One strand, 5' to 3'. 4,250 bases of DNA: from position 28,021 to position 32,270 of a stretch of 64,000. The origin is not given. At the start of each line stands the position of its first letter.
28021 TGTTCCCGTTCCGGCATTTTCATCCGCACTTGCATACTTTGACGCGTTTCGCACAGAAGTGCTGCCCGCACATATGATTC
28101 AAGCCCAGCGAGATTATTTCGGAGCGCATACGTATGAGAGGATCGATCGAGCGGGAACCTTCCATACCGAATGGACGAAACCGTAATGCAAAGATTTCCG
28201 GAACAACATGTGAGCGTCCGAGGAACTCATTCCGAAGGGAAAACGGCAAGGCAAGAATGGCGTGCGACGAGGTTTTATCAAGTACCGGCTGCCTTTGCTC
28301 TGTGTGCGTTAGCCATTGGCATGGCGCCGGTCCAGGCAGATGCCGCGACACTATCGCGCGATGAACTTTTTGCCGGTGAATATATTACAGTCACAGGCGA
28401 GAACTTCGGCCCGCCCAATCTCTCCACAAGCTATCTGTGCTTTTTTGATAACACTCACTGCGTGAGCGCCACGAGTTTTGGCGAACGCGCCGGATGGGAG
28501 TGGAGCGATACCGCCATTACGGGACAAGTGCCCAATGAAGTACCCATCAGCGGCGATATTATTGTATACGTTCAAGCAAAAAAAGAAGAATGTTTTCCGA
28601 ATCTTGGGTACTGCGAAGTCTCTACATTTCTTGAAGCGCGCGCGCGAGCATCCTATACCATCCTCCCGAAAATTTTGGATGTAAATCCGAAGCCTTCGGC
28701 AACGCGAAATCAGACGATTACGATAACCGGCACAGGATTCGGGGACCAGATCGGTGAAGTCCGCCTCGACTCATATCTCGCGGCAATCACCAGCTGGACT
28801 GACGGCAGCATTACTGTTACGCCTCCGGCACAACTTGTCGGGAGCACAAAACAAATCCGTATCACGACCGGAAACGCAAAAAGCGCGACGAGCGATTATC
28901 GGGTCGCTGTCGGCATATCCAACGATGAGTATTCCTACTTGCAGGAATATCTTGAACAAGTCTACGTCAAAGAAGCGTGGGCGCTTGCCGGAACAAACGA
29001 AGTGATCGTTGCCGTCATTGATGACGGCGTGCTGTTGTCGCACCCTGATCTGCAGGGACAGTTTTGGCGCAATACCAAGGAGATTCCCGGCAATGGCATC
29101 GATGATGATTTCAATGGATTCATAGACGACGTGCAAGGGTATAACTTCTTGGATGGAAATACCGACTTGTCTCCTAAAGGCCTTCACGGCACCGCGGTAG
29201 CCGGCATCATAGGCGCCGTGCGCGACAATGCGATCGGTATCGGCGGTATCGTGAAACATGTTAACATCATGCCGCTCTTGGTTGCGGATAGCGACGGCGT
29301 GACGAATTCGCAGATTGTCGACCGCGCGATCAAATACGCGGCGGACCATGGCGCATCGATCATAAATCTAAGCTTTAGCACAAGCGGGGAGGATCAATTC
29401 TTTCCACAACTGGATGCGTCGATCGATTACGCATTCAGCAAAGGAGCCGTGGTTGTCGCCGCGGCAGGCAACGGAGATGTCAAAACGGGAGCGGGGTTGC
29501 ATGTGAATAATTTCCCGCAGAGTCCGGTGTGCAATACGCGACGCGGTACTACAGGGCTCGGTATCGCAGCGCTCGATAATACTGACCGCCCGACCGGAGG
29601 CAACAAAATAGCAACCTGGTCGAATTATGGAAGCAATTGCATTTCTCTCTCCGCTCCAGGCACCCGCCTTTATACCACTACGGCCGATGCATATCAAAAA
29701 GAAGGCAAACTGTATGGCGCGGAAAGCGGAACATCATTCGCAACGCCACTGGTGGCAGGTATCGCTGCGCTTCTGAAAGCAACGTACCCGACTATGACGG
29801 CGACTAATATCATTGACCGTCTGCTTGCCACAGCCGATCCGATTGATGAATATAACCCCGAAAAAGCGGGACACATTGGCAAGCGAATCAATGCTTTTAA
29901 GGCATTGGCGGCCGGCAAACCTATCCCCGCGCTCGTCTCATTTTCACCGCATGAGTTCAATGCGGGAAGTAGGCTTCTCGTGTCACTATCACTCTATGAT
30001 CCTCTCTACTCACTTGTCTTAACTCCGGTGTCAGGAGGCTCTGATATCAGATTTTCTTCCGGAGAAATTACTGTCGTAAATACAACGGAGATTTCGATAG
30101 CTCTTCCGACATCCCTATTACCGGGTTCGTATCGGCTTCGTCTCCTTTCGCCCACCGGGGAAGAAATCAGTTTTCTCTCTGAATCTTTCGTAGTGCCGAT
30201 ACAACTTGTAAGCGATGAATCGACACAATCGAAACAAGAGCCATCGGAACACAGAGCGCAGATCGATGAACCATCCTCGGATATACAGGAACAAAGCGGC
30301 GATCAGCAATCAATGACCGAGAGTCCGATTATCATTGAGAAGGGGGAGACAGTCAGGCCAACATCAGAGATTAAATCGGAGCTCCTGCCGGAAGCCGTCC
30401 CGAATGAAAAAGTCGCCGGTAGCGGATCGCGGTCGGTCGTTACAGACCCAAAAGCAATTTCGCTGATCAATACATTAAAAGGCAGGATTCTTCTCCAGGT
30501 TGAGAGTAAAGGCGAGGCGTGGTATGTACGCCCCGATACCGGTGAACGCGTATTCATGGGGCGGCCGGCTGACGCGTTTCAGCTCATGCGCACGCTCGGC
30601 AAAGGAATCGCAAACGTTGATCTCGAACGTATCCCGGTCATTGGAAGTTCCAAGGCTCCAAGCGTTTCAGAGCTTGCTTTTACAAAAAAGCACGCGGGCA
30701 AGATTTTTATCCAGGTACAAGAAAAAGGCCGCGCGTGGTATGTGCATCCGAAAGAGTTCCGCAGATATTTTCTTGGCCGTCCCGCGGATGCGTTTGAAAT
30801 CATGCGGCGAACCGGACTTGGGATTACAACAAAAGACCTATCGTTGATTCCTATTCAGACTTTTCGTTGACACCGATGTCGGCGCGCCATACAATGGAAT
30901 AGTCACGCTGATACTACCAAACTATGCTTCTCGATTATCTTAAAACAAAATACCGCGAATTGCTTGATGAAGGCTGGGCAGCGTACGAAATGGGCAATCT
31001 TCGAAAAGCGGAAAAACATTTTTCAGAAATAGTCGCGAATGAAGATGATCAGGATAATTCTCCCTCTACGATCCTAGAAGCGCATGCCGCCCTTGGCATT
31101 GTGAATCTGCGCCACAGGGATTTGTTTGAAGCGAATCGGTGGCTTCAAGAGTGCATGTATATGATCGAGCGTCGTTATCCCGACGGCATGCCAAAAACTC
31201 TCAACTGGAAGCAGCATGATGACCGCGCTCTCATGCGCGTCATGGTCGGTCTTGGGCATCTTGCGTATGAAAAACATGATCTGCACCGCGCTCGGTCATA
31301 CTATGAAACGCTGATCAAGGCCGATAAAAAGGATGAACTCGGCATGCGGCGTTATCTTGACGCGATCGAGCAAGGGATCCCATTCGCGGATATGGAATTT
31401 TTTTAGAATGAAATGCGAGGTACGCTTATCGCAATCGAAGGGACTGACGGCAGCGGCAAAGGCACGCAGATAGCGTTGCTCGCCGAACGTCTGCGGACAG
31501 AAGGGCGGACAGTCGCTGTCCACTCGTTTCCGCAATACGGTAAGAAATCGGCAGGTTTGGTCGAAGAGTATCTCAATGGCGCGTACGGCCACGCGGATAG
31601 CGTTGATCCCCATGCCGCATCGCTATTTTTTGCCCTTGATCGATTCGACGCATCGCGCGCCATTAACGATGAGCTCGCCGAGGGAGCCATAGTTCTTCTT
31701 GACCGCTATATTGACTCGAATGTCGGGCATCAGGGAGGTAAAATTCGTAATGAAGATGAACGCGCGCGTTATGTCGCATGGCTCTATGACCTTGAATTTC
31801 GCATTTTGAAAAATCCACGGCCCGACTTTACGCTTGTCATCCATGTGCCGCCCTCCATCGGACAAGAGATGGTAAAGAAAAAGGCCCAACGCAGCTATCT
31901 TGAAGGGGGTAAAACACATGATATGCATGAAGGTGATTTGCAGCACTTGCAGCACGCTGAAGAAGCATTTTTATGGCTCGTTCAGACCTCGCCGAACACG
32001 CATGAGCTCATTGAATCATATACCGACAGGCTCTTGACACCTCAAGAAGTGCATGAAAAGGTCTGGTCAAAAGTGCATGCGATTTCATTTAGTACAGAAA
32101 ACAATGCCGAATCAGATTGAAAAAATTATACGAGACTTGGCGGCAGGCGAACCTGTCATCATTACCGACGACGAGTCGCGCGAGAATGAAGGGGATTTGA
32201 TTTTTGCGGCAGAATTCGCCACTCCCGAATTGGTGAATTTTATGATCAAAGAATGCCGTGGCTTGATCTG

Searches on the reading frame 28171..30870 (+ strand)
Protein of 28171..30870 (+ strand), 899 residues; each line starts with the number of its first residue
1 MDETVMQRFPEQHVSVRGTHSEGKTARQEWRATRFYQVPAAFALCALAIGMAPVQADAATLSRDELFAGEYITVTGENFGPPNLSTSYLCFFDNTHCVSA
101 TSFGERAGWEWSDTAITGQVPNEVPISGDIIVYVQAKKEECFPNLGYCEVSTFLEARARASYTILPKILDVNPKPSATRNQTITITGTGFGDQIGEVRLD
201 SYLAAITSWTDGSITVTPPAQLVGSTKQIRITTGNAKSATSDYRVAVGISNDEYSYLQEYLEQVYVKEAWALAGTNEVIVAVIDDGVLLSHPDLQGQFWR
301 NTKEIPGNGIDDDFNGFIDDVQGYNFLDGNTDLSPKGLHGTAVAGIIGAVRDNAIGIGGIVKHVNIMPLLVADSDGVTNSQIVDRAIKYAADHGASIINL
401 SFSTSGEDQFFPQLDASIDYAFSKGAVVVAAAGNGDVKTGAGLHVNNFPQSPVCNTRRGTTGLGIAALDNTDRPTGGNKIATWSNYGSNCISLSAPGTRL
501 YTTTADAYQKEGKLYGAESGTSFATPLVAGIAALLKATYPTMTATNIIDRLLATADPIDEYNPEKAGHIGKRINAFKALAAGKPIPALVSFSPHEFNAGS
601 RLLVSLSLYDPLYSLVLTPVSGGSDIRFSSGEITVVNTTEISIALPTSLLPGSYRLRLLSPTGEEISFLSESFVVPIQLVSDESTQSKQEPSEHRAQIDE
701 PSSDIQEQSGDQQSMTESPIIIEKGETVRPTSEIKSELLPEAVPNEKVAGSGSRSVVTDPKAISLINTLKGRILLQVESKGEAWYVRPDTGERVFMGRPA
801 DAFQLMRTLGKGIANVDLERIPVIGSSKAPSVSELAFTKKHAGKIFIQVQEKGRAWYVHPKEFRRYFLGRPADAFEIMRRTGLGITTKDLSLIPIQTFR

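Call 3: search_protein_families(library=pfam, proteins=[window:28171-30870:+], max_evalue=1)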
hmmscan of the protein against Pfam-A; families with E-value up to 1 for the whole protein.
window:28171-30870:+ (899 aa): 3 families
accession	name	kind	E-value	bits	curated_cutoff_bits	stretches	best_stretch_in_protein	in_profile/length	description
PF00082.27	Peptidase_S8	-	2.2e-45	155.7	21.8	1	276-555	2-273/288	Subtilase family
PF01833.30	TIG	-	3.2e-14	53.1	20.9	2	166-241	1-77/84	IPT/TIG domain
PF20009.4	GEVED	-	0.012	16.8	24.4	0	630-660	23-55/78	GEVED domain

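Call 4: search_protein_families(library=ncbifam, proteins=[window:28171-30870:+], max_evalue=1)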
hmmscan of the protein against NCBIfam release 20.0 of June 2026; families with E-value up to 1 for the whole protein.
window:28171-30870:+ (899 aa): 8 families
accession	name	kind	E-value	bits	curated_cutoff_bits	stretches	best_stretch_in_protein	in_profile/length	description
TIGR03921.1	T7SS_mycosin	equivalog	8.2e-44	150.2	278.75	1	266-567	3-275/353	type VII secretion-associated serine protease mycosin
NF033595.1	denti_PrtP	equivalog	1.5e-13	50.2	300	2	476-581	398-504/606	dentilisin complex serine proteinase subunit PrtP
TIGR03895.1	protease_PatA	subfamily_domain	2.4e-12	46.4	421.05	1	339-564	1-209/606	PatA/PatG family cyanobactin maturation protease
NF049966.1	QH_SP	equivalog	1.9e-08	33.9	165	1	338-433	41-123/219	subtilisin-like serine protease QhpE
NF058597.1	CoaZ_rpt_PGGG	domain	1.8e-06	27.9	30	1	166-241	3-81/88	choice-of-anchor Z repeating domain-containing protein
NF033865.1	fusolisin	equivalog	0.00073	17.7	999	1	490-559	313-383/1006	fusolisin family autotransporter serine protease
NF051851.1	AtpSerPepEprS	equivalog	0.0034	15.5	1700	1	493-559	281-341/988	autotransporter serine peptidase EprS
NF040809.1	germ_prot_CspBA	exception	0.014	13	1250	1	338-441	723-831/1099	bifunctional germination protease/germinant receptor pseudoprotease CspBA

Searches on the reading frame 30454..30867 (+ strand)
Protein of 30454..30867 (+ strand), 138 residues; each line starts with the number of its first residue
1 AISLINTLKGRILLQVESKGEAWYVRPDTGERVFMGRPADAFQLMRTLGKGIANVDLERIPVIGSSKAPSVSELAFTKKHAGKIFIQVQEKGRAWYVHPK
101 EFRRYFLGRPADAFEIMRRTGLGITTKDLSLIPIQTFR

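Call 66: search_protein_families(library=phrogs, proteins=[window:30454-30867:+], max_evalue=0.1)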
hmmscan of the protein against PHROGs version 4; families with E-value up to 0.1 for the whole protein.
window:30454-30867:+ (138 aa): 1 family
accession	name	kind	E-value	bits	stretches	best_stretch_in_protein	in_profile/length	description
phrog_17993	-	unknown function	0.012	16.4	0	70-115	38-82/163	-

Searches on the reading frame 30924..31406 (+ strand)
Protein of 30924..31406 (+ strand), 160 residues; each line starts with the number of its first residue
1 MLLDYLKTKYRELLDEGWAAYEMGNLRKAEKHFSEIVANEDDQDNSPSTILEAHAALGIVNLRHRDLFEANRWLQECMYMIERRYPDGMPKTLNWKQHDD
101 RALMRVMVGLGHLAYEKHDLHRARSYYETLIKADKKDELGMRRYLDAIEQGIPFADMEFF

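Call 51: search_protein_families(library=pfam, proteins=[window:30924-31406:+], max_evalue=0.001)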
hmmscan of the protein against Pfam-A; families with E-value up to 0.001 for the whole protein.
window:30924-31406:+ (160 aa): 6 families
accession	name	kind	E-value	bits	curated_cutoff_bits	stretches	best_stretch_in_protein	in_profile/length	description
PF07719.23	TPR_2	-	1.7e-08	34.4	27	0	13-37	4-28/34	Tetratricopeptide repeat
PF13432.12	TPR_16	-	6.5e-06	26.9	32.7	0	14-70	1-50/65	Tetratricopeptide repeat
PF13424.12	TPR_12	-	0.00024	21.7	30.1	0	99-135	40-76/77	Tetratricopeptide repeat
PF17874.7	TPR_MalT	-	0.00033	20.5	45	0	23-128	53-146/336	MalT-like TPR region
PF07219.19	HemY_N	-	0.00066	20.2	31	0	9-56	58-103/107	HemY protein N-terminus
PF13174.12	TPR_6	-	0.00096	20.1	26.3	0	16-39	6-29/33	Tetratricopeptide repeat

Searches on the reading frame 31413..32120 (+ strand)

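Call 51: search_protein_families(library=pfam, proteins=[window:31413-32120:+], max_evalue=0.001)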
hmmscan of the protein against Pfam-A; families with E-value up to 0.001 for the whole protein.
window:31413-32120:+ (235 aa): 1 family
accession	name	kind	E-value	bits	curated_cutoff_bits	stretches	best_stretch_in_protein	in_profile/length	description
PF02223.23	Thymidylate_kin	-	1.4e-21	77.5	27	1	8-165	1-145/185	Thymidylate kinase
